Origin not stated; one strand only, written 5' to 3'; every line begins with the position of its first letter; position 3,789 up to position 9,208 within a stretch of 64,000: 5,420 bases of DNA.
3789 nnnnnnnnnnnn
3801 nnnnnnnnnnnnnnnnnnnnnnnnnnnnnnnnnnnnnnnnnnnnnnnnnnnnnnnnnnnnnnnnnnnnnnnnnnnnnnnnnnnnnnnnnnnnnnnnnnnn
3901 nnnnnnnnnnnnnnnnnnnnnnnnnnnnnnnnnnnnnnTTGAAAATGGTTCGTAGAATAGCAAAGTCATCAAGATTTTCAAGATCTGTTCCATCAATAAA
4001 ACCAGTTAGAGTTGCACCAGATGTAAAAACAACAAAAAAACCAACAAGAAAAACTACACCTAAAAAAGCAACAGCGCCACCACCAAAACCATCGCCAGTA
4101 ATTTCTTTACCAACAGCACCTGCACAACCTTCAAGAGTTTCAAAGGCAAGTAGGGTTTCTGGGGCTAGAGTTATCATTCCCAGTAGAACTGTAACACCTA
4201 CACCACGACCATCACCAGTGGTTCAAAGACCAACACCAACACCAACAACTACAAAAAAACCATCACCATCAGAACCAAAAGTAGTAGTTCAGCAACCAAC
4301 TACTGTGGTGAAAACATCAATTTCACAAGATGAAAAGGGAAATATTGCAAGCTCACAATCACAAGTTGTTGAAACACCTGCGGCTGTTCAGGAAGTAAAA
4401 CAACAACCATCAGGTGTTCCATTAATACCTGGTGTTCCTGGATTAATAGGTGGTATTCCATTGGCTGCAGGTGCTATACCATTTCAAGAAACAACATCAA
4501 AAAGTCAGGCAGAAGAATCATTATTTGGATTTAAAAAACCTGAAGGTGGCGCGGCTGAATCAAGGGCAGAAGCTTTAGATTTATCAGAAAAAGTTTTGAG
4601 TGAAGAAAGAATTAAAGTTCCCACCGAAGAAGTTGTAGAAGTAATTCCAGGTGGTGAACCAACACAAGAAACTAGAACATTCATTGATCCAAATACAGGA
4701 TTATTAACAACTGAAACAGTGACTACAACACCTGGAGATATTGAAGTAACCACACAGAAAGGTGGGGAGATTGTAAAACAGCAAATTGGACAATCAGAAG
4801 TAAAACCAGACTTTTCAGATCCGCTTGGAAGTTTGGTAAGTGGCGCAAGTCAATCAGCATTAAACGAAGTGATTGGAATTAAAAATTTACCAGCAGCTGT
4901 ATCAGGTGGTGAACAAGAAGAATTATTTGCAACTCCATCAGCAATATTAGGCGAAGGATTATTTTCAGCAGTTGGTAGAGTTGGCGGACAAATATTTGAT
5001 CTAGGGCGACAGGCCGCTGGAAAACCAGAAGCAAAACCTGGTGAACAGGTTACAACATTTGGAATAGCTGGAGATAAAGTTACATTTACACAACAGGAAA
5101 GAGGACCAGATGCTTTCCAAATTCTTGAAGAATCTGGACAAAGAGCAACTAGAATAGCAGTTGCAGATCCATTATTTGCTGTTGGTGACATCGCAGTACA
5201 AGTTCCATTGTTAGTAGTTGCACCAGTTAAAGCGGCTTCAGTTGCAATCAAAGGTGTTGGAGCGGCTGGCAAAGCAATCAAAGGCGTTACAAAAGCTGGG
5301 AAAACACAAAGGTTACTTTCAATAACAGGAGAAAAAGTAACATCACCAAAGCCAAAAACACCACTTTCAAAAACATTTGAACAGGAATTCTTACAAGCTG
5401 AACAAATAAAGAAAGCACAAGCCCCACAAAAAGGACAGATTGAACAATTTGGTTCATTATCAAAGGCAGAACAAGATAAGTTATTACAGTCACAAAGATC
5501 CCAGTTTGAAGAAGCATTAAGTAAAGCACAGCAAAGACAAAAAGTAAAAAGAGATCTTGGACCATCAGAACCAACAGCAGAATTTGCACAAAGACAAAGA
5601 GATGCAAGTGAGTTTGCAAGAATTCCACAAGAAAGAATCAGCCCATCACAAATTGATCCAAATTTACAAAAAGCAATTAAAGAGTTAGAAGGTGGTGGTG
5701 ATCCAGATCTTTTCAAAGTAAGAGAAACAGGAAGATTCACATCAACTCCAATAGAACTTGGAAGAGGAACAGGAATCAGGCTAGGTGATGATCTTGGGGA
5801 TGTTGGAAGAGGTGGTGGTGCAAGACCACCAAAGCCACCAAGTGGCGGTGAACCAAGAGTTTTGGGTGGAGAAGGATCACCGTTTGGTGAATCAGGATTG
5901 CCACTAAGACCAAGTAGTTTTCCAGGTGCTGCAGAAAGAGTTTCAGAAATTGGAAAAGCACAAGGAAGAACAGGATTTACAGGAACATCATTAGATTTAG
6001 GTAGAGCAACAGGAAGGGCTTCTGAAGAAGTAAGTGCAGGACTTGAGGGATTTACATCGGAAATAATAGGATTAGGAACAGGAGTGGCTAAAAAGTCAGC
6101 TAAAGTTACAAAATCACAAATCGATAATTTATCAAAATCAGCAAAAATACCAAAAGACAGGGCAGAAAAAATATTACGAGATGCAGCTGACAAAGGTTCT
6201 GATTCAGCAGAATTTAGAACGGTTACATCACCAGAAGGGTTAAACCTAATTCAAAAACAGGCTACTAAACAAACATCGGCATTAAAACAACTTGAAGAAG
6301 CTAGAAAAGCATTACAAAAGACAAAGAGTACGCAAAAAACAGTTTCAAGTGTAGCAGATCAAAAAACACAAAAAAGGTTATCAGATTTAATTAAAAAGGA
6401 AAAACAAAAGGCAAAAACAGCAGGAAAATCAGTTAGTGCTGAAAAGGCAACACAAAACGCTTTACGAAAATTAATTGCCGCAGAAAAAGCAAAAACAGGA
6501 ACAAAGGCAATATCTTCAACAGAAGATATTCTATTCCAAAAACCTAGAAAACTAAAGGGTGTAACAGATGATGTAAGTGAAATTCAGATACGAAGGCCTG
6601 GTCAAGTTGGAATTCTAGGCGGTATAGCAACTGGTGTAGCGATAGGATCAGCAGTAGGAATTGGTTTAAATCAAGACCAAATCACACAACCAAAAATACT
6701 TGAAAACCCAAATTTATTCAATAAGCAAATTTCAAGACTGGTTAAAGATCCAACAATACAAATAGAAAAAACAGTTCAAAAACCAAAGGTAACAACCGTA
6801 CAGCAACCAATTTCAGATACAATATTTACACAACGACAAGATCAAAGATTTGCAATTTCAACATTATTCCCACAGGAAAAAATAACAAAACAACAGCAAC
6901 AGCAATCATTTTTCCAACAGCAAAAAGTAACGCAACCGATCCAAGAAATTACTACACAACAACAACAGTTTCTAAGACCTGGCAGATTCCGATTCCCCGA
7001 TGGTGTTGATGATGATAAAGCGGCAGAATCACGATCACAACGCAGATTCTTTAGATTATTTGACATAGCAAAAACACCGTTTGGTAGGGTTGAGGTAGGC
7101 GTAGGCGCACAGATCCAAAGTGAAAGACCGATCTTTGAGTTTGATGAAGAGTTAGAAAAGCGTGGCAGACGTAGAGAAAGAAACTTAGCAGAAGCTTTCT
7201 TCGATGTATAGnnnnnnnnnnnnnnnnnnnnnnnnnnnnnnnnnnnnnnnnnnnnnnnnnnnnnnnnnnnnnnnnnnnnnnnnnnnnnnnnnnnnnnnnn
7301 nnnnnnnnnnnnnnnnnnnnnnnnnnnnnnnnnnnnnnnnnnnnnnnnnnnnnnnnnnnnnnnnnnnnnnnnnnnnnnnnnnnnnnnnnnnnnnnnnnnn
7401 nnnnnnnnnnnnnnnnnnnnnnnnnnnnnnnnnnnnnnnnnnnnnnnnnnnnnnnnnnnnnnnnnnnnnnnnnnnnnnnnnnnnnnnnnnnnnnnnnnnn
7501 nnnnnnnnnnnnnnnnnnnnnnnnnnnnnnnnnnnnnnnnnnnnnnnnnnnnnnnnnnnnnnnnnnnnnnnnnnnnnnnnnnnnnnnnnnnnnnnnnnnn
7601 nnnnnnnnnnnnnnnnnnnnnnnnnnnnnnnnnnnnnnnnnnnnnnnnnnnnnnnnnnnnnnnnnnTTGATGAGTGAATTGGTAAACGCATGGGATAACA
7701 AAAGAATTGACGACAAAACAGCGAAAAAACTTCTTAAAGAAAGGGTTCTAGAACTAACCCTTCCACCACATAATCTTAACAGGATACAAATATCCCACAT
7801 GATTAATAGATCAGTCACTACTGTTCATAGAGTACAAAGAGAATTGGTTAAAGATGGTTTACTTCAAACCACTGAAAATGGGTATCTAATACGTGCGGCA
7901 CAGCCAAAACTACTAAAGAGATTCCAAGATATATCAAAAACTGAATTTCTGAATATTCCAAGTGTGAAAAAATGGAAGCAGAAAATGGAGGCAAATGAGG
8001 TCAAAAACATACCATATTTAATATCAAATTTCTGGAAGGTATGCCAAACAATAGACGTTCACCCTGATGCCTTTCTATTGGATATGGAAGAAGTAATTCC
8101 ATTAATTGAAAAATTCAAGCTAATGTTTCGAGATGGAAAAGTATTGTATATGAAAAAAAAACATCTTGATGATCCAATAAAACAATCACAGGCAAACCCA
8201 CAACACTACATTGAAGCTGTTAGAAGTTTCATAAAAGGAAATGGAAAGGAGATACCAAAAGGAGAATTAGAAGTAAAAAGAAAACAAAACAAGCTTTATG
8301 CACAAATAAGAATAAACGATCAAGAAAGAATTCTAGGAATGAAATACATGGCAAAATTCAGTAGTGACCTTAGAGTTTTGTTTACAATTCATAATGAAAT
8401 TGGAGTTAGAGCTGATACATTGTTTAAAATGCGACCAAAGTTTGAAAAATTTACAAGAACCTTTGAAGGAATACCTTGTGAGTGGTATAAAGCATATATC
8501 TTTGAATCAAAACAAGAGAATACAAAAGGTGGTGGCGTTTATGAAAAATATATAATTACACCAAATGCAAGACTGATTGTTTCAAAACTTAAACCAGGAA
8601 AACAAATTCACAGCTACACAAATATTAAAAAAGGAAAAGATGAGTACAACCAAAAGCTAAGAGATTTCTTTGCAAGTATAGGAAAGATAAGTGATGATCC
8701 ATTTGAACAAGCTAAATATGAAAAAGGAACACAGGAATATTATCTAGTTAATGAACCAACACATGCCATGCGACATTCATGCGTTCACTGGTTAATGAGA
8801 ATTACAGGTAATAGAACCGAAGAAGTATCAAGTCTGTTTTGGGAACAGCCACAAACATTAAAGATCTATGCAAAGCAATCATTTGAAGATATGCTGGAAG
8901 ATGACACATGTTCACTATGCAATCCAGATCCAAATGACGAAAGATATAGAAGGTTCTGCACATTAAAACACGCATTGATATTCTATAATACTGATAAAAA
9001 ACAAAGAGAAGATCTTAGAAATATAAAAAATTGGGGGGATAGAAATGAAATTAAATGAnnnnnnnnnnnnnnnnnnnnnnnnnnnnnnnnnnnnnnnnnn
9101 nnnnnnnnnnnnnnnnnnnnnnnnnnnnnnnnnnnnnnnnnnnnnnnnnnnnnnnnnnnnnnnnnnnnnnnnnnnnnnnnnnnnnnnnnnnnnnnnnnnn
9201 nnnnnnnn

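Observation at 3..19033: Family of small, very basic proteins ending in Gly/Asp-Phe-Phe and carrying FDF/FxF motifs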

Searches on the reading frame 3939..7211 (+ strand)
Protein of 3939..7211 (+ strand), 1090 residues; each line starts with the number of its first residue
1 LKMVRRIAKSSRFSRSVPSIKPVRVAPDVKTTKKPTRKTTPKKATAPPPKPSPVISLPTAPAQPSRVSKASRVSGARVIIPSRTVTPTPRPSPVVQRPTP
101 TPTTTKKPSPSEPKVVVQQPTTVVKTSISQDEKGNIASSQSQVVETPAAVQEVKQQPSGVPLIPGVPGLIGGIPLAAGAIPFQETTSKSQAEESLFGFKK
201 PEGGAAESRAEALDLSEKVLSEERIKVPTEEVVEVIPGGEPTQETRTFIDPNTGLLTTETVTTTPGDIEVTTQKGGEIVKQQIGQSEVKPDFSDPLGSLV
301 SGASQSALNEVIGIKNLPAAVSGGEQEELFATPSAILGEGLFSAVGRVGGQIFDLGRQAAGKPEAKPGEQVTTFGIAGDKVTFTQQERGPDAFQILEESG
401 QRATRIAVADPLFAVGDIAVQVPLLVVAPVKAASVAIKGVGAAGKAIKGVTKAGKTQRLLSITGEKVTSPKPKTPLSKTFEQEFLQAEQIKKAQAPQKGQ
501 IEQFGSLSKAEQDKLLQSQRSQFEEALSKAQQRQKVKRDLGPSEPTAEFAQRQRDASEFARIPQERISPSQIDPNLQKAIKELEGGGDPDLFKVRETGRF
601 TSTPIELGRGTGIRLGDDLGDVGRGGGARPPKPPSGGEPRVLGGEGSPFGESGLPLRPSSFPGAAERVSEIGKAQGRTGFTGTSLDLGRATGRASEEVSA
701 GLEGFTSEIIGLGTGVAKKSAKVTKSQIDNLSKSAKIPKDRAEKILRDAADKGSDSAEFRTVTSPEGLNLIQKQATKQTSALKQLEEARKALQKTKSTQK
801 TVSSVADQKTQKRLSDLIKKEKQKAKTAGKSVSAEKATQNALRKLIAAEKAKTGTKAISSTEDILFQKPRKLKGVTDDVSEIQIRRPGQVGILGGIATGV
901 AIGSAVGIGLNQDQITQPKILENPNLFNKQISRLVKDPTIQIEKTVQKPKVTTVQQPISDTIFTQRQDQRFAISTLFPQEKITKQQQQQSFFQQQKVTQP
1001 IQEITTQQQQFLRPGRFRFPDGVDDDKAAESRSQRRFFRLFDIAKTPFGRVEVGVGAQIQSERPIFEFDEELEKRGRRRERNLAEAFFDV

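Call 6: search_protein_families(library=pfam, proteins=[window:3939-7211:+], max_evalue=0.1)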
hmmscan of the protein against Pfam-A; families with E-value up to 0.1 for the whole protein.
window:3939-7211:+ (1090 aa): 0 families

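Call 11: search_protein_families(library=phrogs, proteins=[window:3939-7211:+], max_evalue=0.1)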
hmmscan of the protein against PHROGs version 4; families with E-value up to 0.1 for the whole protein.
window:3939-7211:+ (1090 aa): 0 families
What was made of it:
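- On Tail tape measure protein: No Pfam or PHROG hit for 3939-7211, 14577-16733 or 17744-18409 (calls 6, 11).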

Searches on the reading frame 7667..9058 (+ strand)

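Call 6: search_protein_families(library=pfam, proteins=[window:7667-9058:+], max_evalue=0.1)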
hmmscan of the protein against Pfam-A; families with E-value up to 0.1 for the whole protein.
window:7667-9058:+ (463 aa): 2 families
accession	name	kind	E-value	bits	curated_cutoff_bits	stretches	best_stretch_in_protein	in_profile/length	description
PF13545.12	HTH_Crp_2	-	0.0029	18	27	1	36-85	22-69/70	Crp-like helix-turn-helix domain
PF13412.12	HTH_24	-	0.068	13.2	21.9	0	38-66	19-47/48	Winged helix-turn-helix DNA-binding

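Call 11: search_protein_families(library=phrogs, proteins=[window:7667-9058:+], max_evalue=0.1)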
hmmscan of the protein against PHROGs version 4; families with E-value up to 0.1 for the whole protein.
window:7667-9058:+ (463 aa): 0 families
